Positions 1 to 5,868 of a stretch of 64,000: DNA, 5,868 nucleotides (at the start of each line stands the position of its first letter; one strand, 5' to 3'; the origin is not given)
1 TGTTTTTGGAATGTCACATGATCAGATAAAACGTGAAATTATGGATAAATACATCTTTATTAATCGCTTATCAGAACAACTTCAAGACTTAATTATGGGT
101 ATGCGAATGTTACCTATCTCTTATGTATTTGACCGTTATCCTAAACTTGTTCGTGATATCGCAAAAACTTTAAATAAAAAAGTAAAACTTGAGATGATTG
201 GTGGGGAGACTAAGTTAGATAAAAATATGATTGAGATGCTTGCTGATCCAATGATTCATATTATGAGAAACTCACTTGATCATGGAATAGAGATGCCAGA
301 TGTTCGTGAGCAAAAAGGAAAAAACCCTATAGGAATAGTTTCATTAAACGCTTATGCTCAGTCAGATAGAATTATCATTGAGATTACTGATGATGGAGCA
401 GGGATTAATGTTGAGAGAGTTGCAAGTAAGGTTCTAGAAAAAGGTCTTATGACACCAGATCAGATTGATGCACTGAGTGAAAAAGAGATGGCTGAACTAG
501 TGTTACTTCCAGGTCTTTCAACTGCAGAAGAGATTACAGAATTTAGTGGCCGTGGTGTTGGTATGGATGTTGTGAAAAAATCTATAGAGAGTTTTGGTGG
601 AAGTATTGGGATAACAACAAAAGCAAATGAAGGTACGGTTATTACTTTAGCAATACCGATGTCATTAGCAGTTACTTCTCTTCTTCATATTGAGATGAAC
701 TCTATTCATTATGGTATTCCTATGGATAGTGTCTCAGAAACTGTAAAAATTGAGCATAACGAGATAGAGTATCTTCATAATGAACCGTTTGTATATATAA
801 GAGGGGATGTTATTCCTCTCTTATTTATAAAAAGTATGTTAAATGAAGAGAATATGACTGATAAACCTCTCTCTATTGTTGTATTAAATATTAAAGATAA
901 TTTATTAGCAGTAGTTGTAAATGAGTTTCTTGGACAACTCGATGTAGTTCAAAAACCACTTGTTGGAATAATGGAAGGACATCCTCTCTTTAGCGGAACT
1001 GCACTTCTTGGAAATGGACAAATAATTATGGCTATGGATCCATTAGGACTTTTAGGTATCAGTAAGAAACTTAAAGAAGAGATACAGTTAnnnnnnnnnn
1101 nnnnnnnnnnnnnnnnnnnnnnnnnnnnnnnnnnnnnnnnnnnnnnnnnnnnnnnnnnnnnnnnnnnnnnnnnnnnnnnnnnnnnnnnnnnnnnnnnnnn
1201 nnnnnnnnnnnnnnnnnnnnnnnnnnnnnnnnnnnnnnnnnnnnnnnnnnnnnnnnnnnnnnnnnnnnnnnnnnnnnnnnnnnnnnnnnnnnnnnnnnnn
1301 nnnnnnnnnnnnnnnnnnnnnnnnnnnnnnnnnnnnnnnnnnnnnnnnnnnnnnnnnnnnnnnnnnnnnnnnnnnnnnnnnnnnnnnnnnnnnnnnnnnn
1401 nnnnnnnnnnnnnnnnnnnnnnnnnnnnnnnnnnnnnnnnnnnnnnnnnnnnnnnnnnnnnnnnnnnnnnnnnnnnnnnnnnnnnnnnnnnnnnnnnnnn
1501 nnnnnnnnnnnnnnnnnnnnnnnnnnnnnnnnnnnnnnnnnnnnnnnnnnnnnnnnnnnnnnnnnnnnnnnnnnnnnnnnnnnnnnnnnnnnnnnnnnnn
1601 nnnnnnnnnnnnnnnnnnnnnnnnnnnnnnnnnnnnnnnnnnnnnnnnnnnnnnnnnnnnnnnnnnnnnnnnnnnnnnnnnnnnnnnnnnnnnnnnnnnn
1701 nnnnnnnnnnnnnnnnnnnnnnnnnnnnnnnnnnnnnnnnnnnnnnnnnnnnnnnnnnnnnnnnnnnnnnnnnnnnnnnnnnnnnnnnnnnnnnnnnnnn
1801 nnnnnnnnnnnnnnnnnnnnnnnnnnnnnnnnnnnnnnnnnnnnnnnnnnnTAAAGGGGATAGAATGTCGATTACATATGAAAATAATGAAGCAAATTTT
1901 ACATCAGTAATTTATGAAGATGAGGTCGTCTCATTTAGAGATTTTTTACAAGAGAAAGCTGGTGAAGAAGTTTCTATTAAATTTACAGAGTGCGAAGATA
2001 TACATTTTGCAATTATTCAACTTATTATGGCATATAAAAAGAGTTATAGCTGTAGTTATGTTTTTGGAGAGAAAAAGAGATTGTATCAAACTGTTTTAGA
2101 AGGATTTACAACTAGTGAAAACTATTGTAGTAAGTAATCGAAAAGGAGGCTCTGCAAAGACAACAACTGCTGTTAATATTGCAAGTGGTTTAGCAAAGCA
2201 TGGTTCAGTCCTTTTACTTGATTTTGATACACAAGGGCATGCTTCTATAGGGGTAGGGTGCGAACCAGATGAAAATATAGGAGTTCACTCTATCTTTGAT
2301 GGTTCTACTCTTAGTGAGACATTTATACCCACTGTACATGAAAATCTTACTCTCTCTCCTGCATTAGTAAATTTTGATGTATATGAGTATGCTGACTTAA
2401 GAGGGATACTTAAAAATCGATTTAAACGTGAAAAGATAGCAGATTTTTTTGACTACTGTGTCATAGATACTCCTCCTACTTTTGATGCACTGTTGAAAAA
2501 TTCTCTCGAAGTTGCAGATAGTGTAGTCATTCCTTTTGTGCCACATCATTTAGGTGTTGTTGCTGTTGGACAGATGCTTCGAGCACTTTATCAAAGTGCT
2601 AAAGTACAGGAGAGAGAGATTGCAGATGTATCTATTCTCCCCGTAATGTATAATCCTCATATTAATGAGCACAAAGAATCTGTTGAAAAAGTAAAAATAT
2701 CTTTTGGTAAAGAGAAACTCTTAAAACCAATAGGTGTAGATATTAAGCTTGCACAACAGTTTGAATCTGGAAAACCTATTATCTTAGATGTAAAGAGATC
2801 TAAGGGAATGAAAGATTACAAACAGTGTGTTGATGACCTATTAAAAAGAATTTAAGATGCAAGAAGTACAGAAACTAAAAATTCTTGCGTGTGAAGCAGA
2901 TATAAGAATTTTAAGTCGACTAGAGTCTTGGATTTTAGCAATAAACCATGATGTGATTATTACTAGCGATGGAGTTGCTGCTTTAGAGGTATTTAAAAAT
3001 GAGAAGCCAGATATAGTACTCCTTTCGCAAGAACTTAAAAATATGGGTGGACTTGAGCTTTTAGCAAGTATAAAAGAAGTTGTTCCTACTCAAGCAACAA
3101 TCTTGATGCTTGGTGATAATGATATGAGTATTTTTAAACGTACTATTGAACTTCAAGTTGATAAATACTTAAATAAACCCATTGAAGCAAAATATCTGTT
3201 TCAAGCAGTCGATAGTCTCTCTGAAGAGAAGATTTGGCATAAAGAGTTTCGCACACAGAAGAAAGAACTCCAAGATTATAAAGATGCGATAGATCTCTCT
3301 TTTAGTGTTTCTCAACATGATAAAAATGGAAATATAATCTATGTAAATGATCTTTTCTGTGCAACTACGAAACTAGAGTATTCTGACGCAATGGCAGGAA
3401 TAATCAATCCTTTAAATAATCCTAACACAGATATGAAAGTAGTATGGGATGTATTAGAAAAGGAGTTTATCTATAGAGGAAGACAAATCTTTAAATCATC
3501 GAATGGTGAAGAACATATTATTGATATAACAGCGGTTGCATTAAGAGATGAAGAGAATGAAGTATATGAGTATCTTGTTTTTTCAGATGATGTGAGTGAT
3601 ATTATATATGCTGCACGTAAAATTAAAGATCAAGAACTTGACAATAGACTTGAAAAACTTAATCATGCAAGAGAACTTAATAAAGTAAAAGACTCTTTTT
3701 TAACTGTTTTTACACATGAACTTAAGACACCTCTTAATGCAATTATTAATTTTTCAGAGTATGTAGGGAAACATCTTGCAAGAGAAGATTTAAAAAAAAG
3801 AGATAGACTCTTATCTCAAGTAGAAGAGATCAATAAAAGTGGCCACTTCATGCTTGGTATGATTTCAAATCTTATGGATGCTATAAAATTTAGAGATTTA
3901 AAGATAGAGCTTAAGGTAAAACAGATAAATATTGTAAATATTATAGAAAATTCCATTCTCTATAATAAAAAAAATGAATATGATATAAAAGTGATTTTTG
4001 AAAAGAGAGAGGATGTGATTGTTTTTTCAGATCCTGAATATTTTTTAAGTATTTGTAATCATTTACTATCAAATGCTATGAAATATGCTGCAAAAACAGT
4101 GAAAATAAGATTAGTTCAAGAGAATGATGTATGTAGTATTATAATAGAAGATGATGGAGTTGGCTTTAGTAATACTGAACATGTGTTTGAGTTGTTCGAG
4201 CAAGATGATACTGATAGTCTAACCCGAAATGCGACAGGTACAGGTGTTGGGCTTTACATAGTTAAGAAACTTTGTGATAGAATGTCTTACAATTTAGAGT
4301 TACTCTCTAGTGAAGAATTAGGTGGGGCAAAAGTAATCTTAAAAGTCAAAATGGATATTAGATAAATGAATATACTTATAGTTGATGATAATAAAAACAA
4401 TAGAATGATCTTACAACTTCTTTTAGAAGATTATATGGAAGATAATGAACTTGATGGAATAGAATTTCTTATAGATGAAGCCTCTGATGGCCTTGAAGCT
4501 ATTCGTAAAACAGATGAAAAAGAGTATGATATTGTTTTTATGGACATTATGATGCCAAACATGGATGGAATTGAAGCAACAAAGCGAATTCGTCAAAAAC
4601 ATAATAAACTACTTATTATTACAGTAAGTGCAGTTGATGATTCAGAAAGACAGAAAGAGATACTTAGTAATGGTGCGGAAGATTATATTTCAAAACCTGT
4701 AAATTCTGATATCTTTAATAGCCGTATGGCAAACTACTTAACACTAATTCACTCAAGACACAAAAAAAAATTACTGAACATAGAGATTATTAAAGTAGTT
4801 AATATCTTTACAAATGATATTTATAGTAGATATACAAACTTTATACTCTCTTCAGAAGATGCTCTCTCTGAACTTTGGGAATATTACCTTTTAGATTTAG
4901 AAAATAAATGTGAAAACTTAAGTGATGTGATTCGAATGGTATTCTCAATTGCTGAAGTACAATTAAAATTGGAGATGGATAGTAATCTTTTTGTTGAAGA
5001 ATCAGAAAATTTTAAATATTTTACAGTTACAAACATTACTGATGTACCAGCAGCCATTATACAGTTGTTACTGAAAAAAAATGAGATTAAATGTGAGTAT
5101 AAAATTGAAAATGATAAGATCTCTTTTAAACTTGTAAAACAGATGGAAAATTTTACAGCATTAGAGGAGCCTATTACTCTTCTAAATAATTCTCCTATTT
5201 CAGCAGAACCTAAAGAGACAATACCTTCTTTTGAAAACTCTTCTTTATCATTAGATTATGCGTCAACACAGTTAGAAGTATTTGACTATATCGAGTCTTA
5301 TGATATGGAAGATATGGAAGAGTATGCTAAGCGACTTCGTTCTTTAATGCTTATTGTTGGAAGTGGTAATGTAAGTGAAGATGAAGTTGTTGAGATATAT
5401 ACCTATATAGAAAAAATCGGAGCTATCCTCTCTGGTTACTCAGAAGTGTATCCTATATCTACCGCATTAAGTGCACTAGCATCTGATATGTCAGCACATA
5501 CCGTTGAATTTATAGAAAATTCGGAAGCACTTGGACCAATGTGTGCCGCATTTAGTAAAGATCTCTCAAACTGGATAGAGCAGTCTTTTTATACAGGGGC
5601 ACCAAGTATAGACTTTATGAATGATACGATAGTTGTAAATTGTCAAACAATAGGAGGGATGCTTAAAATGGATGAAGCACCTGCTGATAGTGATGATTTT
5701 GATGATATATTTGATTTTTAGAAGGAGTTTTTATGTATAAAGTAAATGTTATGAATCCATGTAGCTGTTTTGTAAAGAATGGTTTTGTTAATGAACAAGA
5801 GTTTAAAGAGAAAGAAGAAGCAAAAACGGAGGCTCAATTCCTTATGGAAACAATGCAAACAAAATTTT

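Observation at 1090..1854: CheW split by an inserted zinc-binding CZB domain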

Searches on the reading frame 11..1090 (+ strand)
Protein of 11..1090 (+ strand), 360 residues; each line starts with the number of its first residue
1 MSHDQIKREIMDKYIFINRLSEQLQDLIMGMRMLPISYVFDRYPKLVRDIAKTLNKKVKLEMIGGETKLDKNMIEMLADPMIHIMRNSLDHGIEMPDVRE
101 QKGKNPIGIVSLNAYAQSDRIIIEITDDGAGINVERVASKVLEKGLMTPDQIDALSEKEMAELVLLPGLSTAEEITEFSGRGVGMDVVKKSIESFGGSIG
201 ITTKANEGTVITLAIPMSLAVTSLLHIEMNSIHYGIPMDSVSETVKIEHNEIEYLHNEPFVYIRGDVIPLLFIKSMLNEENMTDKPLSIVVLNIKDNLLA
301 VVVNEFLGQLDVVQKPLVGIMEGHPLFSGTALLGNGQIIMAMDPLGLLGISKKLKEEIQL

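Call 3: search_protein_families(library=pfam, proteins=[window:11-1090:+], max_evalue=1)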
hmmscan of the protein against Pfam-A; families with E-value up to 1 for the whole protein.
window:11-1090:+ (360 aa): 3 families
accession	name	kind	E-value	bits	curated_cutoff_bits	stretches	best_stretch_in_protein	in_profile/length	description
PF01584.24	CheW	-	2e-17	63.5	23.5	1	225-348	3-134/138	CheW-like domain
PF02518.31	HATPase_c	-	2.1e-13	51.1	26.4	1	79-217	4-109/111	Histidine kinase-, DNA gyrase B-, and HSP90-like ATPase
PF18712.6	DUF5644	-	0.19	12.2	25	1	7-57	22-73/109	Family of unknown function (DUF5644)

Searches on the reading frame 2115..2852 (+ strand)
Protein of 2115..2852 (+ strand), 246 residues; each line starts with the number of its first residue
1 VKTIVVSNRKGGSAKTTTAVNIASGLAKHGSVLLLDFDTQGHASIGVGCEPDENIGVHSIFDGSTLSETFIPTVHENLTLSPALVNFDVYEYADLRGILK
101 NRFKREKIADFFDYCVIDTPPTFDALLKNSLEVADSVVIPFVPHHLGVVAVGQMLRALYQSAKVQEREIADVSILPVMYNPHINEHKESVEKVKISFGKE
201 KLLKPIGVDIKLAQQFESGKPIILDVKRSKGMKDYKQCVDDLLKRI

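Call 3: search_protein_families(library=pfam, proteins=[window:2115-2852:+], max_evalue=1)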
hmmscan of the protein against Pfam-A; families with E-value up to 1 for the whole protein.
window:2115-2852:+ (246 aa): 5 families
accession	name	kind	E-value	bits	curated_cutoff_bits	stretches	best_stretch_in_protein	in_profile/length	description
PF13614.12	AAA_31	-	9.9e-31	107.5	27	1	1-163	1-169/177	AAA domain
PF01656.29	CbiA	-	4.6e-13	49.7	25.4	1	4-222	1-125/125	CobQ/CobB/MinD/ParA nucleotide binding domain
PF10609.15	ParA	-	2e-09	37.7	27.1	1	2-242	4-245/246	NUBPL iron-transfer P-loop NTPase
PF09140.17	MipZ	-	3.4e-09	36.8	20.7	2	3-40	2-40/262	ATPase MipZ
PF02374.21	ArsA_ATPase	-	0.022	14.4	24.3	0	2-35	2-35/305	Anion-transporting ATPase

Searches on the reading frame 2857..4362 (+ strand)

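Call 3: search_protein_families(library=pfam, proteins=[window:2857-4362:+], max_evalue=1)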
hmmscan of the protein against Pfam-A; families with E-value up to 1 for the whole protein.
window:2857-4362:+ (502 aa): 9 families
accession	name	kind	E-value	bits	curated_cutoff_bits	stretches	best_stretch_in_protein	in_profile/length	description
PF02518.31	HATPase_c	-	4.8e-17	62.8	26.4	1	393-499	3-109/111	Histidine kinase-, DNA gyrase B-, and HSP90-like ATPase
PF00072.30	Response_reg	-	9.1e-13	48.8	30.2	1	12-118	4-110/111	Response regulator receiver domain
PF00512.31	HisKA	-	6.1e-07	29.8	26.9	1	278-341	2-59/66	His Kinase A (phospho-acceptor) domain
PF13581.12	HATPase_c_2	-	6.7e-06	26.6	27.4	1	404-478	40-114/127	Histidine kinase-like ATPase domain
PF13426.13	PAS_9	-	0.00012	22.7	27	1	155-248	8-103/103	PAS domain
PF00989.32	PAS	-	0.00015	22.1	22.6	1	151-245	14-112/113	PAS fold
PF13589.12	HATPase_c_3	-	0.0019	18.7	25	1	403-441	10-49/137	Histidine kinase-, DNA gyrase B-, and HSP90-like ATPase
PF08447.18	PAS_3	-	0.014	16.1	25.6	1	193-240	39-86/89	PAS fold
PF08448.16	PAS_4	-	0.024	15.3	23.1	1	200-247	60-106/110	PAS fold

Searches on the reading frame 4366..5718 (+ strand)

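Call 3: search_protein_families(library=pfam, proteins=[window:4366-5718:+], max_evalue=1)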
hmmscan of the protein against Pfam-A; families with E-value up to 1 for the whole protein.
window:4366-5718:+ (451 aa): 3 families
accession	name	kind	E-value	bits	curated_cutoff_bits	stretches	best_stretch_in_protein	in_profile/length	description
PF00072.30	Response_reg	-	2.2e-25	89.4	30.2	1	3-115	1-104/111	Response regulator receiver domain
PF21332.3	AmiR_N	-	0.084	13.3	27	1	49-115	36-101/111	AmiR, N-terminal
PF09951.15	Imm33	-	0.2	11.9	25.4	1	205-250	37-80/87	Immunity protein Imm33 domain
